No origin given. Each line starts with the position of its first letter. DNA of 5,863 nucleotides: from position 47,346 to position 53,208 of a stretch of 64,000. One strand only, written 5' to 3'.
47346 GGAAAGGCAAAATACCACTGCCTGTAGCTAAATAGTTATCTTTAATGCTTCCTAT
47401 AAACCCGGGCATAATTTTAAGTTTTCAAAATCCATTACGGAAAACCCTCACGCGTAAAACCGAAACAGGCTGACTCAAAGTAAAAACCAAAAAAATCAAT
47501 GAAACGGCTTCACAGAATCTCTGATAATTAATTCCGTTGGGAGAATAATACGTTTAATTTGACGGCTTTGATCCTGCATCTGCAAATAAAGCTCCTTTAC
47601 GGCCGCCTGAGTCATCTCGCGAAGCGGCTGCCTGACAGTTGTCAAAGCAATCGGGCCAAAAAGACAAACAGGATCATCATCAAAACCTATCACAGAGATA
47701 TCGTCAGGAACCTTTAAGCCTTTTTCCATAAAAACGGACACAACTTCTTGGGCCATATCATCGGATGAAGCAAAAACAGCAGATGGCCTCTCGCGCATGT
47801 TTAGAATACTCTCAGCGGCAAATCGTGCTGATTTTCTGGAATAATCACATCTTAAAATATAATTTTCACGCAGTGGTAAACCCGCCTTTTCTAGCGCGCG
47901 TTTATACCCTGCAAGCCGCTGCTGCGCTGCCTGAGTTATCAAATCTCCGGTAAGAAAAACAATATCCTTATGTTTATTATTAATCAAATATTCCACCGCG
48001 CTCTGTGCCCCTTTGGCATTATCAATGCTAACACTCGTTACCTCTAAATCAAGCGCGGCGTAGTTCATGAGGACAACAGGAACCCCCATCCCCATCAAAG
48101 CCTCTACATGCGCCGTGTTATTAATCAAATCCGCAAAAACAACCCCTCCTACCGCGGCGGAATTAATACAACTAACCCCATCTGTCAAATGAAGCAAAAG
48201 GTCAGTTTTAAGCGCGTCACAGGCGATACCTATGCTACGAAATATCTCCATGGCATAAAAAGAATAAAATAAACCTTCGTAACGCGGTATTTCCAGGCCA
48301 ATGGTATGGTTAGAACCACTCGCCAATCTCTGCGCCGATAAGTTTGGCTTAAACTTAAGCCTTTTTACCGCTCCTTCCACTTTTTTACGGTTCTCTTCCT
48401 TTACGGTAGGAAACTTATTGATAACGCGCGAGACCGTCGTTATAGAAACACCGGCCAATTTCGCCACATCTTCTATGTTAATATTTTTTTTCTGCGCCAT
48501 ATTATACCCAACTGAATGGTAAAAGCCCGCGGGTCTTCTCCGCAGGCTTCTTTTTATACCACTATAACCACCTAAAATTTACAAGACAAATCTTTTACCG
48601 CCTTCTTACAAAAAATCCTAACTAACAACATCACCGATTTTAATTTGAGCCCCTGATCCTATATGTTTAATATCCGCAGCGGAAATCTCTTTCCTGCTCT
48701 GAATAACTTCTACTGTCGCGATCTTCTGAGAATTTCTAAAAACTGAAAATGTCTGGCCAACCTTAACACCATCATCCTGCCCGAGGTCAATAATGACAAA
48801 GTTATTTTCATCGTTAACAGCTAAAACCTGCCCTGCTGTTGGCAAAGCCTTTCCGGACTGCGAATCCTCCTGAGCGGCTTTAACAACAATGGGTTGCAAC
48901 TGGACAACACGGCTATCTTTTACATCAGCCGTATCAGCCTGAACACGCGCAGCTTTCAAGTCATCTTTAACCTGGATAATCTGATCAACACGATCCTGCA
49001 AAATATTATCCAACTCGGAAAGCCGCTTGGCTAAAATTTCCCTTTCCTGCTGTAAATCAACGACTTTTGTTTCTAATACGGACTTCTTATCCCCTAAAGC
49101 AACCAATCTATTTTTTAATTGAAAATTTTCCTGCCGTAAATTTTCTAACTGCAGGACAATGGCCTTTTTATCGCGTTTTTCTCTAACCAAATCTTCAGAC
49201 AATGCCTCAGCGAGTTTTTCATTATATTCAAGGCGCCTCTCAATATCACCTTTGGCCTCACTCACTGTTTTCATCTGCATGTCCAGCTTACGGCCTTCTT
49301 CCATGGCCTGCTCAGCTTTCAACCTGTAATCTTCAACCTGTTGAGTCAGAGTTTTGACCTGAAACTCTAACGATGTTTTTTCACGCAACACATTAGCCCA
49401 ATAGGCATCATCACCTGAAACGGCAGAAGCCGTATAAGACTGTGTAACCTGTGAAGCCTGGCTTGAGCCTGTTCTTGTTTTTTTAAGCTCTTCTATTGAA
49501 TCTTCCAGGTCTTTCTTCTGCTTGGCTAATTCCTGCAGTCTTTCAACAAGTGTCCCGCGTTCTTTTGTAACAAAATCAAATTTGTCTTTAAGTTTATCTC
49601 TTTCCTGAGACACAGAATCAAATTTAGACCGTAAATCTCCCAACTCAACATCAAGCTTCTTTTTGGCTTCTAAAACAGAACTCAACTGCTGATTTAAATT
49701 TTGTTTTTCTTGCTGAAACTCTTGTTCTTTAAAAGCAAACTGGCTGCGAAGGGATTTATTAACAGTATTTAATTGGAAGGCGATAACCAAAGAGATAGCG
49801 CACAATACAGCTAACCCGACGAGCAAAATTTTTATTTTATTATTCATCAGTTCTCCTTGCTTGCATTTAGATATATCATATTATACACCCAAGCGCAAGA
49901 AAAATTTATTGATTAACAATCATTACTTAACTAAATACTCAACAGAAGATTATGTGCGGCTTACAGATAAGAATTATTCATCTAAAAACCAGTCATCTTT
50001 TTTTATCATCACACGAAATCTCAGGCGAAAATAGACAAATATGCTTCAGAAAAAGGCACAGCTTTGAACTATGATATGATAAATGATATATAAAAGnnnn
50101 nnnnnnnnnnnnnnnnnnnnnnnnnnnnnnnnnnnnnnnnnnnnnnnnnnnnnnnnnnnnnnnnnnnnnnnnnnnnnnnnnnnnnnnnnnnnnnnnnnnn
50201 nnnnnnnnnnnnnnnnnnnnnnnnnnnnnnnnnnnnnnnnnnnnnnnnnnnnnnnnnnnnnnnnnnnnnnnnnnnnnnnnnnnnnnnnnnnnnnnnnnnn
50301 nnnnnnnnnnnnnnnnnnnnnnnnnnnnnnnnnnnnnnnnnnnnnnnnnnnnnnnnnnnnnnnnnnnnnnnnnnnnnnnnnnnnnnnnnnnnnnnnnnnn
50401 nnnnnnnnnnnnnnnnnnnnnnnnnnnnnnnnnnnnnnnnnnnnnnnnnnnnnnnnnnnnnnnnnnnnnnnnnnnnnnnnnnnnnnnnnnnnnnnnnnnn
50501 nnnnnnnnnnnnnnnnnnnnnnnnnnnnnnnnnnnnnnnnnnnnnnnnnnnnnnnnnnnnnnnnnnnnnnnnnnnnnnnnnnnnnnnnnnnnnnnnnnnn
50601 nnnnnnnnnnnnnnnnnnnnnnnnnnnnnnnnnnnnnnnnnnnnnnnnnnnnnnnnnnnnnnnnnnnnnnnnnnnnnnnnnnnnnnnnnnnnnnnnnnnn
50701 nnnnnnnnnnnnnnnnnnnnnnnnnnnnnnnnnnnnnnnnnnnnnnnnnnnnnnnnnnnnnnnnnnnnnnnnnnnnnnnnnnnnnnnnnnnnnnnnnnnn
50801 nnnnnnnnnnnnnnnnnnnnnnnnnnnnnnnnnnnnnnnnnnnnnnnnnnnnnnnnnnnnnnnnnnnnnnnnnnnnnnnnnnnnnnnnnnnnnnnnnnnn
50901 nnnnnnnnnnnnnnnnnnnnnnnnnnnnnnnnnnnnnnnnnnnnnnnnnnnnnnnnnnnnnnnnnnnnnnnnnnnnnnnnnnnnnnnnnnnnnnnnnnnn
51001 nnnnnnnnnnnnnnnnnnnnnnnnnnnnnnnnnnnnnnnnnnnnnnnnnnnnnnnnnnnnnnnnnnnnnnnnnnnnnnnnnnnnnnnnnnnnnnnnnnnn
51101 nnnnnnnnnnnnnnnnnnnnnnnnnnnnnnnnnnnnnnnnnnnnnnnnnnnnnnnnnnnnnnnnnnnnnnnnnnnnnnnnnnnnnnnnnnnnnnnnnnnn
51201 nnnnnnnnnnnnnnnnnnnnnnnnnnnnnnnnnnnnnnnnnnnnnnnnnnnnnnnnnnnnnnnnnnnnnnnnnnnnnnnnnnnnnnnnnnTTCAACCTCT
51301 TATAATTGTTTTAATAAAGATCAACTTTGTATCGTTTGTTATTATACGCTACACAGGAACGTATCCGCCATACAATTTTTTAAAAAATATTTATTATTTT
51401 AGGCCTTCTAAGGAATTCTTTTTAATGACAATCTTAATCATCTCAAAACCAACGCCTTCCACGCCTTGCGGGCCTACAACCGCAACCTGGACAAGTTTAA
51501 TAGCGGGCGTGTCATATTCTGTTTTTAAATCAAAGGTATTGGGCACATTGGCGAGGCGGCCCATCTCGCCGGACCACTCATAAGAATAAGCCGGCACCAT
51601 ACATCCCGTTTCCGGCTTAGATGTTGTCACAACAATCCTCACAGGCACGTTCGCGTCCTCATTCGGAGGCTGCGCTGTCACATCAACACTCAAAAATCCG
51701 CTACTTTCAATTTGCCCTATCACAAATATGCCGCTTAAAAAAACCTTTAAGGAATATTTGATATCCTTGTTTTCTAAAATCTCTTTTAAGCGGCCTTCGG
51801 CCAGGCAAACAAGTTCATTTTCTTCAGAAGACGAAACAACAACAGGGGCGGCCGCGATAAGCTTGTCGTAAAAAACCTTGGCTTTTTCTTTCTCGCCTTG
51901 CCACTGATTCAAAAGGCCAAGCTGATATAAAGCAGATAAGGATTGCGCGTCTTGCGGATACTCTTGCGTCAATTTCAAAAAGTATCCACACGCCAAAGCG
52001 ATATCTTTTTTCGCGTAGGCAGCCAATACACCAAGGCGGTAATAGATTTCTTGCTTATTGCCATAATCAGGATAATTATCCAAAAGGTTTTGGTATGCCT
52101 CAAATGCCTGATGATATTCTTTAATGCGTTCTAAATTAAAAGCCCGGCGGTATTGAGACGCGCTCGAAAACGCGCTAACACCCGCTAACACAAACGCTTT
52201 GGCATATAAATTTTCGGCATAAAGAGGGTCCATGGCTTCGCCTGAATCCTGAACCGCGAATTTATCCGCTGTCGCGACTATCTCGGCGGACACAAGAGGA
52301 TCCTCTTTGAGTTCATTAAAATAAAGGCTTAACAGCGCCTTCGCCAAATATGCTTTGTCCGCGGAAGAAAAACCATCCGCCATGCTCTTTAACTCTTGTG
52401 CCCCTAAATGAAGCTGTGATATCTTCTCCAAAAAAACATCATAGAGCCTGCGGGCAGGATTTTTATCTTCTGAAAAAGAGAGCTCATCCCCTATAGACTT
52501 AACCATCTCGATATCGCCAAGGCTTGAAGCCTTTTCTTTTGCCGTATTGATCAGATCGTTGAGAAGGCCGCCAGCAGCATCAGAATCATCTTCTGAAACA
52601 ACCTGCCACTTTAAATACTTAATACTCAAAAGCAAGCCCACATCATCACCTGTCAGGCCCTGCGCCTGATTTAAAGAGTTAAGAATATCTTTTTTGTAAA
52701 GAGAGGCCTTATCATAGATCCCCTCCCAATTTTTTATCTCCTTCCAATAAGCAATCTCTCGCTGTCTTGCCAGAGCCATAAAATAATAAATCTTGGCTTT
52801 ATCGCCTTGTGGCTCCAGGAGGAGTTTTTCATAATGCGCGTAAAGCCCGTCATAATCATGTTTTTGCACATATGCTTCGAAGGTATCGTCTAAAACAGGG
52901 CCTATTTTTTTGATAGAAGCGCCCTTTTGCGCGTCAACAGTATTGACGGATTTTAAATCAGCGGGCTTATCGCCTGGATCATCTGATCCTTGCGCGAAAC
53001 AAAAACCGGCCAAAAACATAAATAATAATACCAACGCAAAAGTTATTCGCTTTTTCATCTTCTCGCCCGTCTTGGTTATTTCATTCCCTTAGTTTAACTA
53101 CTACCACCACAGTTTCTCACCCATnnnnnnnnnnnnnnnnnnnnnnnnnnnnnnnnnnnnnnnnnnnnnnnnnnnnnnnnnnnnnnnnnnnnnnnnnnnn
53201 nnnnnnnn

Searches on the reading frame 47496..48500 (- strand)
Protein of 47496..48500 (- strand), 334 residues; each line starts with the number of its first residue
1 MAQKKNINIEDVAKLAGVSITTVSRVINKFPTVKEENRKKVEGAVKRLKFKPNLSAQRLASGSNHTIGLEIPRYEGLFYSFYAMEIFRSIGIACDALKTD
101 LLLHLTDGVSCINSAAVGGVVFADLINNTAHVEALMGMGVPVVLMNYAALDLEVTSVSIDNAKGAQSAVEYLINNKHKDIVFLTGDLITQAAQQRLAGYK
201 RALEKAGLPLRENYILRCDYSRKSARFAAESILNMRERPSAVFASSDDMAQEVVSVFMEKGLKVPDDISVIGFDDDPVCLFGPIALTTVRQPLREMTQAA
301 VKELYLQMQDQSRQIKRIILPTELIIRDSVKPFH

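Call 38: search_protein_families(library=pfam, proteins=[window:47496-48500:-], max_evalue=0.01)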
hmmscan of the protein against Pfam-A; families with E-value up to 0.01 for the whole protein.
window:47496-48500:- (334 aa): 6 families
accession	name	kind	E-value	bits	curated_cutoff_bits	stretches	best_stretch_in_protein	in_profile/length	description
PF13377.12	Peripla_BP_3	-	3.7e-35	121.9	26.5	1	169-330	1-167/167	Periplasmic binding protein-like domain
PF00356.27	LacI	-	1.6e-17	63.5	27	1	9-53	2-46/46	Bacterial regulatory proteins, lacI family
PF00532.27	Peripla_BP_1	-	6.8e-17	62.3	22.2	1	114-325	55-278/281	Periplasmic binding proteins and sugar binding domain of LacI family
PF13407.12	Peripla_BP_4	-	9.2e-13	48.8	35.1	1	131-278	72-221/258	Periplasmic binding protein domain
PF01381.28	HTH_3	-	0.0022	18.4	23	1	3-28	6-31/55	Helix-turn-helix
PF13542.12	HTH_Tnp_ISL3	-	0.0038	17.1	27.4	0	5-29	27-49/51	Helix-turn-helix domain of transposase family ISL3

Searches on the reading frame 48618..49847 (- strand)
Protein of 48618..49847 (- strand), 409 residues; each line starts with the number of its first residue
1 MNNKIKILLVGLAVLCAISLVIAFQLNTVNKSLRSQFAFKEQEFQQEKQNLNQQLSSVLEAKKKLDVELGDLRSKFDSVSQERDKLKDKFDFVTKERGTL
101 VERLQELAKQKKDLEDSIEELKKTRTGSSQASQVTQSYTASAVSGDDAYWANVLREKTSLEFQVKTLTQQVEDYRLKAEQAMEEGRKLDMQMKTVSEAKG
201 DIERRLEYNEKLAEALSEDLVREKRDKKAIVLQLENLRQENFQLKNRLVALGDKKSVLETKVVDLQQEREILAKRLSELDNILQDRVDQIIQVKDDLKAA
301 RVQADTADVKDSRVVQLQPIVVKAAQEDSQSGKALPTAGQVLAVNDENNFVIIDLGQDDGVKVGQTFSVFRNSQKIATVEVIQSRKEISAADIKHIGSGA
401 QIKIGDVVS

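Call 38: search_protein_families(library=pfam, proteins=[window:48618-49847:-], max_evalue=0.01)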
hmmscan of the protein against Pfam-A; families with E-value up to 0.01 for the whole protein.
window:48618-49847:- (409 aa): 4 families
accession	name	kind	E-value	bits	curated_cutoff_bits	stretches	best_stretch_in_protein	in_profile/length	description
PF24423.1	OVT1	-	0.00031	21.5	30.9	1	49-123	18-92/100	Major antigen, helical domain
PF16538.11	FlgT_C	-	0.00071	20.4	27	1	349-383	2-36/77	Flagellar assembly protein T, C-terminal domain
PF06785.16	UPF0242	-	0.0012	19.4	33.5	0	151-213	114-177/194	Uncharacterised protein family (UPF0242) N-terminus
PF13851.11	GAS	-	0.0025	17.7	32.3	1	29-92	69-131/200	Growth-arrest specific micro-tubule binding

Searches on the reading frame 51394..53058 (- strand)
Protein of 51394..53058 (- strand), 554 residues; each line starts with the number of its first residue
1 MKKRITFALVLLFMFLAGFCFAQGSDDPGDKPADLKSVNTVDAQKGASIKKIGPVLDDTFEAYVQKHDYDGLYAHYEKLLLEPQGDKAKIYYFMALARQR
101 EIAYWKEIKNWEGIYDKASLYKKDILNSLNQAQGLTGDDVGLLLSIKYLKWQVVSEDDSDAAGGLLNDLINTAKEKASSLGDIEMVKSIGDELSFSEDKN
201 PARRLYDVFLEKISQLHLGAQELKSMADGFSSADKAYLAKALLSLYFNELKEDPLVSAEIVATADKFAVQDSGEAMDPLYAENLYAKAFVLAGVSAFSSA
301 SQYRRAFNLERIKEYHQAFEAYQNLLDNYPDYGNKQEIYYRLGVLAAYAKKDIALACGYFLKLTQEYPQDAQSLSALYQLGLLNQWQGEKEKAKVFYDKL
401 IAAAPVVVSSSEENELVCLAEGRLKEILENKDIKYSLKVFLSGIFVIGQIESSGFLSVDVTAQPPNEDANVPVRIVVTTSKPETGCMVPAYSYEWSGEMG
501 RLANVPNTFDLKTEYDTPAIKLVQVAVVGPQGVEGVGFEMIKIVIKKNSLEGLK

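Call 3: search_protein_families(library=pfam, proteins=[window:51394-53058:-], max_evalue=1)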
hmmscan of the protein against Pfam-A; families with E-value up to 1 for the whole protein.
window:51394-53058:- (554 aa): 8 families
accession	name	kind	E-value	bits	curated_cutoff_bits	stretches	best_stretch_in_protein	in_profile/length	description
PF13174.12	TPR_6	-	3.3e-12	46.6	26.3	3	301-331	2-32/33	Tetratricopeptide repeat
PF07719.23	TPR_2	-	0.00017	21.9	27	2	376-405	3-32/34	Tetratricopeptide repeat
PF13424.12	TPR_12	-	0.036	14.7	30.1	0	300-349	4-58/77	Tetratricopeptide repeat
PF13432.12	TPR_16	-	0.074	14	32.7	1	314-371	12-65/65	Tetratricopeptide repeat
PF00515.34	TPR_1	-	0.09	13.1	27.8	1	376-401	3-28/34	Tetratricopeptide repeat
PF25063.1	ARM_TT21_C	-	0.11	12.7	35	1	281-333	148-198/209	Tetratricopeptide repeat protein 21 C-terminal ARM domain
PF13428.12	TPR_14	-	0.19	13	23.5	0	302-342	4-41/44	Tetratricopeptide repeat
PF13181.12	TPR_8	-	0.3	11.8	25.7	1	375-405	2-32/34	Tetratricopeptide repeat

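Call 4: search_protein_families(library=ncbifam, proteins=[window:51394-53058:-], max_evalue=1)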
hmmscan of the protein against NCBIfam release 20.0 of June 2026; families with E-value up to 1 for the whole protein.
window:51394-53058:- (554 aa): 11 families
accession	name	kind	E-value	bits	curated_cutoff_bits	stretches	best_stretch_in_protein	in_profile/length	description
NF008068.0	PRK10803.1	equivalog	2.7e-12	47.2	383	1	286-405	129-248/263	cell division protein CpoB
TIGR02795.1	tol_pal_ybgF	equivalog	1.2e-11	45.2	90.1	1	301-405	4-107/119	tol-pal system protein YbgF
NF052312.1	T9SS_PorW_SprE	equivalog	4e-05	22.5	250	2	339-402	548-611/716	type IX secretion system periplasmic lipoprotein PorW/SprE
NF053852.1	vesicle_Bd0635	exception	0.00026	20.7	250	1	348-404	149-205/223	CpoB-like predatory vesicle lipoprotein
NF053520.1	HK_Porph_FimS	equivalog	0.0018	16.6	600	1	309-404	54-154/618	sensor histidine kinase FimS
TIGR03302.1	OM_YfiO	subfamily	0.0029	17.1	81.4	1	298-387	32-120/239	outer membrane protein assembly factor BamD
NF040959.1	MamA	equivalog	0.0081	15.6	200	1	301-399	107-198/204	magnetosome protein MamA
NF033920.0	C39_PA2778_fam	equivalog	0.013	14.9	150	1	299-399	156-249/255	PA2778 family cysteine peptidase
NF002725.1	PRK02603.1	equivalog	0.079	13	143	1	303-394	39-126/173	photosystem I assembly protein Ycf3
NF040561.1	PrimPol_Msp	equivalog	0.21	10.1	200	1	300-372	26-86/515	CRISPR-associated primase-polymerase type A1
NF045758.2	YlxM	equivalog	0.77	9.9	80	0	69-117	6-52/72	YlxM family DNA-binding protein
